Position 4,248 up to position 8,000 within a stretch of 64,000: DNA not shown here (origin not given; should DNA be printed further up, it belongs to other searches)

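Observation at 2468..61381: Dense family of palindromic intergenic repeats bounded by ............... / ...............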

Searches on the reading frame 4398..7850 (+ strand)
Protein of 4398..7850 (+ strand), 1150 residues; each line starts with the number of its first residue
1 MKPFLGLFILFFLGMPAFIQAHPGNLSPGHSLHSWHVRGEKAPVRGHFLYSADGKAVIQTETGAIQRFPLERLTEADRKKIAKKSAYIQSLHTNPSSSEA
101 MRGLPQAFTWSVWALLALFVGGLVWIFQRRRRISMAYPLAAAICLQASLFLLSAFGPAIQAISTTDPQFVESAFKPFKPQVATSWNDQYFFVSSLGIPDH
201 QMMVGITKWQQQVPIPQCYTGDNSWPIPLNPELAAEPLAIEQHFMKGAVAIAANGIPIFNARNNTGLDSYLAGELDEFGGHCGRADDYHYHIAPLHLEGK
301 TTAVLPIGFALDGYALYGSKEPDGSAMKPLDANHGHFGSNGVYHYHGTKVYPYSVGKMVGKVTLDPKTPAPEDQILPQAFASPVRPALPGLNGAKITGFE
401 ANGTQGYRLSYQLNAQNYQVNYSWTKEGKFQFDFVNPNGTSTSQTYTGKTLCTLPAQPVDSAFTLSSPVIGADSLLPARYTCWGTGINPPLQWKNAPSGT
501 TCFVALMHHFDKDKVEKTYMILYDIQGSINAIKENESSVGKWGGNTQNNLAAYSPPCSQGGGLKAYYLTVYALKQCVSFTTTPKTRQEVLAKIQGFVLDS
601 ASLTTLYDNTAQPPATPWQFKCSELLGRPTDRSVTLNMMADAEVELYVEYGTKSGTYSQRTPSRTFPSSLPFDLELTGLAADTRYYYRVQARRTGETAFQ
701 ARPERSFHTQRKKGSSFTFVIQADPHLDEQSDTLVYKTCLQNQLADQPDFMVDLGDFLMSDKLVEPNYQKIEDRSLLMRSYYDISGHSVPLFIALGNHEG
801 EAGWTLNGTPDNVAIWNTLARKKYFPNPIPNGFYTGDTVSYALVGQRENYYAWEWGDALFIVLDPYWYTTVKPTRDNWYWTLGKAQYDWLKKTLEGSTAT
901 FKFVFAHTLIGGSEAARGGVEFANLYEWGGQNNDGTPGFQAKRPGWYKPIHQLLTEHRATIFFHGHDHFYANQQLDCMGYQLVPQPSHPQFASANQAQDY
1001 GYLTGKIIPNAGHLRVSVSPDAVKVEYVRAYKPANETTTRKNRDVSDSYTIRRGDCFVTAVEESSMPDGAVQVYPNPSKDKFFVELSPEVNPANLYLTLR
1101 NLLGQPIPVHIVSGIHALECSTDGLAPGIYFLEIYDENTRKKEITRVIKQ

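Call 8: search_protein_families(library=pfam, proteins=[window:4398-7850:+])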
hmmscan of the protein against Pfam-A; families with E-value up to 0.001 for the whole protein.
window:4398-7850:+ (1150 aa): 6 families
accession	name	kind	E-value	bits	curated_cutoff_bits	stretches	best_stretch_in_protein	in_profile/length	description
PF01161.25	PBP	-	5.1e-17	62.9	24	1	476-607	2-135/135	Phosphatidylethanolamine-binding protein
PF14240.11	YHYH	-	2.1e-13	51.1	25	1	225-320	2-110/193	YHYH protein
PF18962.6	Por_Secre_tail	-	5.5e-08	33.4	27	1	1073-1142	1-72/75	Secretion system C-terminal sorting domain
PF16656.11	Pur_ac_phosph_N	-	1.8e-06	28.8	30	1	630-709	13-93/93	Purple acid Phosphatase, N-terminal domain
PF00149.33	Metallophos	-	3.8e-06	27.9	21.5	1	718-969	2-190/191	Calcineurin-like phosphoesterase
PF09423.15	PhoD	-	0.00012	21.7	27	0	860-974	156-270/343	PhoD-like phosphatase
